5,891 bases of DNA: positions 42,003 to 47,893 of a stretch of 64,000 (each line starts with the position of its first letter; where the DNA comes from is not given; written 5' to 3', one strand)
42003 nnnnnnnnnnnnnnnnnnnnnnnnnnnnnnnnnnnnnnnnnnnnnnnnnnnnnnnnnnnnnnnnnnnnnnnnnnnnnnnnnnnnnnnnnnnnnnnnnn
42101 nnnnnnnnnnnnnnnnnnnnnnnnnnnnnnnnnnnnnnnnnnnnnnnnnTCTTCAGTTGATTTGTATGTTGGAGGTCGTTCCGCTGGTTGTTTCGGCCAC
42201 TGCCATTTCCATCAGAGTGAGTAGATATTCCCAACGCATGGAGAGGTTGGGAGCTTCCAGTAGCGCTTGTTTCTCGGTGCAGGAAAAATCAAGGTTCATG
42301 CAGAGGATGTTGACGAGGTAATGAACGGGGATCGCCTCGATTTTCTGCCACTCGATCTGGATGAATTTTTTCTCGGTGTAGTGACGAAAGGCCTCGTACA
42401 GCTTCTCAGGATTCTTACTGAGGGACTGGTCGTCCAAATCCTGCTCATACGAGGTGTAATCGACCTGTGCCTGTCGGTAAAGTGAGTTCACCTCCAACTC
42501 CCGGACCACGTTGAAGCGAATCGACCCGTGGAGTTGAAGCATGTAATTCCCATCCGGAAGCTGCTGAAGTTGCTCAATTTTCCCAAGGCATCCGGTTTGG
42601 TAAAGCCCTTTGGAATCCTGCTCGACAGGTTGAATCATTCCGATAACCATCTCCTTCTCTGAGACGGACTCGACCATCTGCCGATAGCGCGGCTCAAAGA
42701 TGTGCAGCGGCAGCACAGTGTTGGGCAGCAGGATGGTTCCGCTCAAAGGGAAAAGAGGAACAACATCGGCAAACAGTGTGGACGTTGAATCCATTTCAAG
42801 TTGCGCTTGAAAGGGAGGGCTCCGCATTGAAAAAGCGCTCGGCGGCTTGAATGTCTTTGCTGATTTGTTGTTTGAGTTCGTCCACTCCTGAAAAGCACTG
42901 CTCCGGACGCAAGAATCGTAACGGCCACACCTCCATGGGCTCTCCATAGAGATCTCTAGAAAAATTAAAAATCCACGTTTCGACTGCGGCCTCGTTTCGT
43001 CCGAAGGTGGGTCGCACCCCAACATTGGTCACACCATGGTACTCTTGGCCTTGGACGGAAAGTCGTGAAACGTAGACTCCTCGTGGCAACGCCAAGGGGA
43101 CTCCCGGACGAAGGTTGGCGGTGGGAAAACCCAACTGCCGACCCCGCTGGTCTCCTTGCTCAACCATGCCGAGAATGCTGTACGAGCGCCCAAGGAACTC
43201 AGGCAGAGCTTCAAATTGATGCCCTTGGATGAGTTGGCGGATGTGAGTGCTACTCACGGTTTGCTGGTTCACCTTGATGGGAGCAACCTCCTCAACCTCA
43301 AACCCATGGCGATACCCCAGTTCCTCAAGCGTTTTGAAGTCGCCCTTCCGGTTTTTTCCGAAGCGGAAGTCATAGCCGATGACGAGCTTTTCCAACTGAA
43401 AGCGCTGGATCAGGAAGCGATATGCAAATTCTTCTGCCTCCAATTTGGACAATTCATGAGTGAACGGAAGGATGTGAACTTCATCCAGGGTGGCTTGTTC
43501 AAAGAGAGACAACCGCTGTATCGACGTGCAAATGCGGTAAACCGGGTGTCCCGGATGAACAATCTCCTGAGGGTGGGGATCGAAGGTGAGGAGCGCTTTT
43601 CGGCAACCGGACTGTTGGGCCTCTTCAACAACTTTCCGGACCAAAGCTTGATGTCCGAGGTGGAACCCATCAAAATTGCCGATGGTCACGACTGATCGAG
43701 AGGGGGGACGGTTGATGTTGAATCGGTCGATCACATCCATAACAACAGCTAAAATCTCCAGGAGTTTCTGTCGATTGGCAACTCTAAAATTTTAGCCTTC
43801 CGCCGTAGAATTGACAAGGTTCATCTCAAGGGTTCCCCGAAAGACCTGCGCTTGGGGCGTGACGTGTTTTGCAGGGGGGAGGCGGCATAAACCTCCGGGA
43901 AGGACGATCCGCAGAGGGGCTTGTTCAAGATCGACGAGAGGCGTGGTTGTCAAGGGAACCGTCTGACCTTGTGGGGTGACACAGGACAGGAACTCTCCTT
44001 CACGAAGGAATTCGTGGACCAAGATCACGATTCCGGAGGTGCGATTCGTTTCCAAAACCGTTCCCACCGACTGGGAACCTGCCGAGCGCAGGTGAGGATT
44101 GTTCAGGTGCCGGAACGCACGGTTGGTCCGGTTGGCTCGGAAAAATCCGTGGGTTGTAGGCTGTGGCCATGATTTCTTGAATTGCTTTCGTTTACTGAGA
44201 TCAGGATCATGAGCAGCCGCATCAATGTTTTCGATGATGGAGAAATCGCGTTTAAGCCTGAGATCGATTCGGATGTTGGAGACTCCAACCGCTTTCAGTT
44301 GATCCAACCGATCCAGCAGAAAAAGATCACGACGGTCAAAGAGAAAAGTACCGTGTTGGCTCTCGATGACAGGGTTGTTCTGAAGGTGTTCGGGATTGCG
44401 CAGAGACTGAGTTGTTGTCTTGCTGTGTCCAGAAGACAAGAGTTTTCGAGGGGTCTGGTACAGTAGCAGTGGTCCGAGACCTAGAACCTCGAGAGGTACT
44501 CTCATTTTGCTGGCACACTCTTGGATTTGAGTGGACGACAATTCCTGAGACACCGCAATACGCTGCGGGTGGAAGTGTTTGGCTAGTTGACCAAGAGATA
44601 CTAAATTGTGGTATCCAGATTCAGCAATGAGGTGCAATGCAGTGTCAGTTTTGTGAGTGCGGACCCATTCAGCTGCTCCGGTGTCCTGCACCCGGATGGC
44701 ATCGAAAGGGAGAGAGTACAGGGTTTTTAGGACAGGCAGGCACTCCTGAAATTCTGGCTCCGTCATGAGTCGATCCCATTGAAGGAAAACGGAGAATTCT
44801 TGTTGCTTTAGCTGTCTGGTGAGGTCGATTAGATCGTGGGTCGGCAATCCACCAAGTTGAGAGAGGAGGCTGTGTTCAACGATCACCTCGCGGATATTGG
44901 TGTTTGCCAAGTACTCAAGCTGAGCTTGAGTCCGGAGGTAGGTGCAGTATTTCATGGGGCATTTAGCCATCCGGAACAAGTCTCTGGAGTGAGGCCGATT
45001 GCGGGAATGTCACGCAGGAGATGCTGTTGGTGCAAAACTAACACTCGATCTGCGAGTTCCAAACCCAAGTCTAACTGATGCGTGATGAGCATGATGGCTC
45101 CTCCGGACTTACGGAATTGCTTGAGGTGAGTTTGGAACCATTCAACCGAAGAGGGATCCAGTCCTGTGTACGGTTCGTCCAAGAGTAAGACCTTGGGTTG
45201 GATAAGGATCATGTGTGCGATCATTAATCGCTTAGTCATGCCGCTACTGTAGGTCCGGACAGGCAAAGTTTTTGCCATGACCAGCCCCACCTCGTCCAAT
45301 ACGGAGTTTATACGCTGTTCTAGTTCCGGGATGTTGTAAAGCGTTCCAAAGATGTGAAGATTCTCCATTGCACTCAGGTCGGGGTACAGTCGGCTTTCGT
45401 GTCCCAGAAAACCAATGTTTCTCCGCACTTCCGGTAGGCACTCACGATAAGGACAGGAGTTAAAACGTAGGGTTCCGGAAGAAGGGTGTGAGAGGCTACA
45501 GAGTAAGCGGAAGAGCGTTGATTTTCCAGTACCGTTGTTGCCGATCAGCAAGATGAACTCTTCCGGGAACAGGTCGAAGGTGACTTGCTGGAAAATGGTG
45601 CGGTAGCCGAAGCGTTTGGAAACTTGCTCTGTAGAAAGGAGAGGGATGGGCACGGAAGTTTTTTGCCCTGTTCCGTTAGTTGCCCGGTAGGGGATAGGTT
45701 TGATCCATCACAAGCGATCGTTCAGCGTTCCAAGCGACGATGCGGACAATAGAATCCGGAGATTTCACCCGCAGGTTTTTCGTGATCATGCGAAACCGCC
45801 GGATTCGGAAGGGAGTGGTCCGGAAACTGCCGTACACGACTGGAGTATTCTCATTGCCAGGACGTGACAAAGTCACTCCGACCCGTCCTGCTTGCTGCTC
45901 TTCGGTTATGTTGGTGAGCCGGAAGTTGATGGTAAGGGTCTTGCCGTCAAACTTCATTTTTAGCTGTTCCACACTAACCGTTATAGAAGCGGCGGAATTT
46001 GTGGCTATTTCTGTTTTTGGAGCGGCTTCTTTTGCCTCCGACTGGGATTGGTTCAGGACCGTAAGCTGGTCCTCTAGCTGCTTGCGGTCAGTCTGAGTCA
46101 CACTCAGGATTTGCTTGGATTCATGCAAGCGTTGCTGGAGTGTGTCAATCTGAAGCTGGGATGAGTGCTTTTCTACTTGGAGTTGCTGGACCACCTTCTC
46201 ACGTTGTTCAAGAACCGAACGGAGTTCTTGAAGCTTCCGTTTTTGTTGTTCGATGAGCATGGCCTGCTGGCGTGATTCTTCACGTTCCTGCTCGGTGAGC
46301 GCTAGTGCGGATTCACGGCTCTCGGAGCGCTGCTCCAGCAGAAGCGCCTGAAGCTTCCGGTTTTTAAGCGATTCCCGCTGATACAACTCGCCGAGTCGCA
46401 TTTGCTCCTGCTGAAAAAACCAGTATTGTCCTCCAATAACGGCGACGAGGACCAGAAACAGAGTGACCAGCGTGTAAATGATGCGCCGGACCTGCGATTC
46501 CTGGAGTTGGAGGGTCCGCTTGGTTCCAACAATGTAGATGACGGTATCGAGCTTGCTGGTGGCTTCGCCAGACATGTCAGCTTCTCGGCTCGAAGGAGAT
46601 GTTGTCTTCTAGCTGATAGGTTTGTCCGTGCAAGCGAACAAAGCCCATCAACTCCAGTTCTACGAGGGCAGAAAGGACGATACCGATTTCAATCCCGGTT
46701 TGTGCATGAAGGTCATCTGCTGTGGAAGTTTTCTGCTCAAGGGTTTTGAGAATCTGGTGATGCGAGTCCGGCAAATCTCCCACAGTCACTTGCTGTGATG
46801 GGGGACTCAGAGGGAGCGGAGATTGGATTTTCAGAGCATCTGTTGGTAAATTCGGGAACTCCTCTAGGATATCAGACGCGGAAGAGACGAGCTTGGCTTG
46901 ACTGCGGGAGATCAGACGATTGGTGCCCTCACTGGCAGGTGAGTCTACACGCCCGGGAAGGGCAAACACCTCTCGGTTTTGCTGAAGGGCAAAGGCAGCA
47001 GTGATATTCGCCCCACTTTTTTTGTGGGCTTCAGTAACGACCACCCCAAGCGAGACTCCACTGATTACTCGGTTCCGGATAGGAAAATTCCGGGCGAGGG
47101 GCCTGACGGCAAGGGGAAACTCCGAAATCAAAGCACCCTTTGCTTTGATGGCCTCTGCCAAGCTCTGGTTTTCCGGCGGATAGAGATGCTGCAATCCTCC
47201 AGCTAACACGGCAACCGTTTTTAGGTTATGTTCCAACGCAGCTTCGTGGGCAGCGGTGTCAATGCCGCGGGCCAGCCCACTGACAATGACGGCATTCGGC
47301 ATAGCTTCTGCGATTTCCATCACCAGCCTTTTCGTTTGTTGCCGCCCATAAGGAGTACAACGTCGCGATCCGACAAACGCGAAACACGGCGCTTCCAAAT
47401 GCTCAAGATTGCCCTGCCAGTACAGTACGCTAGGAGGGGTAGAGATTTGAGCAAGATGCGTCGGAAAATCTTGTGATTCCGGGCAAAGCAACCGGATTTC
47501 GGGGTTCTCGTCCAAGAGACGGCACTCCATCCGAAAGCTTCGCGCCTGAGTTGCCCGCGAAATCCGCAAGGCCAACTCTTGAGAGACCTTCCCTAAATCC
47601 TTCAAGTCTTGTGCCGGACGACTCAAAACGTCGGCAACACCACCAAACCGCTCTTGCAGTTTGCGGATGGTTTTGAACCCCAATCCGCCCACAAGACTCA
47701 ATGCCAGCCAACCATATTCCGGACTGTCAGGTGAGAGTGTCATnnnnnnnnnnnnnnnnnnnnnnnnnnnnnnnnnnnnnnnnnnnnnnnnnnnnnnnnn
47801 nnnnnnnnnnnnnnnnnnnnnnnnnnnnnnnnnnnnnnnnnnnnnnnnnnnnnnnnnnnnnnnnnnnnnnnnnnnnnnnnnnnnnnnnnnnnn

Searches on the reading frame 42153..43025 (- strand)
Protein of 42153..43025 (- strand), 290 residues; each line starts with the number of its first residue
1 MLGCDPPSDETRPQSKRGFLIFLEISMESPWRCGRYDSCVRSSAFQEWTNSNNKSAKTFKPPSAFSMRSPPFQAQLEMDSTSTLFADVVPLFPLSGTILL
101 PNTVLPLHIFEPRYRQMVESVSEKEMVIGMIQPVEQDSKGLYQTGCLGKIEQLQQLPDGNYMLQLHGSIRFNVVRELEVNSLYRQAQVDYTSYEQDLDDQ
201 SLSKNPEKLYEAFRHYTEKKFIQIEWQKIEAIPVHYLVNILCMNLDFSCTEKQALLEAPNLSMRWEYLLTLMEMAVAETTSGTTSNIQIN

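Call 27: search_protein_families(library=pfam, proteins=[window:42153-43025:-], max_evalue=0.001)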
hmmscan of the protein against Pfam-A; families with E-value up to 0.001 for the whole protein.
window:42153-43025:- (290 aa): 1 family
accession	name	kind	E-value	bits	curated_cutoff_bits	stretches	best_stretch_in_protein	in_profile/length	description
PF02190.22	LON_substr_bdg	-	2.3e-32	113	28.7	1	88-273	1-199/200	ATP-dependent protease La (LON) substrate-binding domain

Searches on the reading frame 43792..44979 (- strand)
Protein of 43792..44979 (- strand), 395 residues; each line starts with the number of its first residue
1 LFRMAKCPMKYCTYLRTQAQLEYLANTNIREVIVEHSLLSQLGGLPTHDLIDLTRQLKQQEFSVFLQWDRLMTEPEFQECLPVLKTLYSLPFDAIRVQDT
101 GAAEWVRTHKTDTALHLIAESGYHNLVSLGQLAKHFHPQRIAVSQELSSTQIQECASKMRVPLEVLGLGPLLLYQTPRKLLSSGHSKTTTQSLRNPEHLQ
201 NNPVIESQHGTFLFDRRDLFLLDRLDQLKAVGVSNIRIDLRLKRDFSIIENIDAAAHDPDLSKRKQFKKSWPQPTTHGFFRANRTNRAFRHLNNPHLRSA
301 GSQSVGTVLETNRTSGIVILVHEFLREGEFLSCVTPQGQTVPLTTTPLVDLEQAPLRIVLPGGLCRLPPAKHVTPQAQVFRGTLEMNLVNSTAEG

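Call 27: search_protein_families(library=pfam, proteins=[window:43792-44979:-], max_evalue=0.001)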
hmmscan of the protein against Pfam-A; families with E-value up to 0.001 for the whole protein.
window:43792-44979:- (395 aa): 1 family
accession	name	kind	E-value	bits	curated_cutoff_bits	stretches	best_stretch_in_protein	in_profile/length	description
PF01136.24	Peptidase_U32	-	3.2e-19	69.6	22.4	1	82-249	6-185/233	Peptidase family U32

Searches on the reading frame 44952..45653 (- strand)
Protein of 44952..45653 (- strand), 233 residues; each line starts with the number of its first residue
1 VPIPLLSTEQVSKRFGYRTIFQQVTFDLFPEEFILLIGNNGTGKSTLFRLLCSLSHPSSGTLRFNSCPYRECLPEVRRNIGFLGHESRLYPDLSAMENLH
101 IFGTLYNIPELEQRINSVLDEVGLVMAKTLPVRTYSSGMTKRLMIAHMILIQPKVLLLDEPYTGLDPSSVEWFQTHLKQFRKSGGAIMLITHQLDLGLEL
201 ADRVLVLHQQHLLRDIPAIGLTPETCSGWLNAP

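Call 35: search_protein_families(library=pfam, proteins=[window:44952-45653:-], max_evalue=0.0001)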
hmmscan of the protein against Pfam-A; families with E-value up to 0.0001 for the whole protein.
window:44952-45653:- (233 aa): 3 families
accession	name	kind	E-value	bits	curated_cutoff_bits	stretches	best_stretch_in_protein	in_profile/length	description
PF00005.33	ABC_tran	-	1.7e-29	103.6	25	1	22-162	2-136/137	ABC transporter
PF13304.12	AAA_21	-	3.4e-10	40.9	27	1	127-194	230-300/304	AAA domain, putative AbiEii toxin, Type IV TA system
PF13555.12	AAA_29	-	4.3e-05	23.6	27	1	21-66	12-56/61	P-loop containing region of AAA domain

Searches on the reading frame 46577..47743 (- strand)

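Call 35: search_protein_families(library=pfam, proteins=[window:46577-47743:-], max_evalue=0.0001)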
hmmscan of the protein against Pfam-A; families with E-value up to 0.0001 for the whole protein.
window:46577-47743:- (388 aa): 2 families
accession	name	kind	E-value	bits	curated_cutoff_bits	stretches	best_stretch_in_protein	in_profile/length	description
PF02481.21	DNA_processg_A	-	3.3e-71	239.3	29.6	1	81-286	5-210/212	DNA recombination-mediator protein A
PF17782.7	DprA_WH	-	1.2e-09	38.5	22.9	1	323-372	9-58/61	DprA winged helix domain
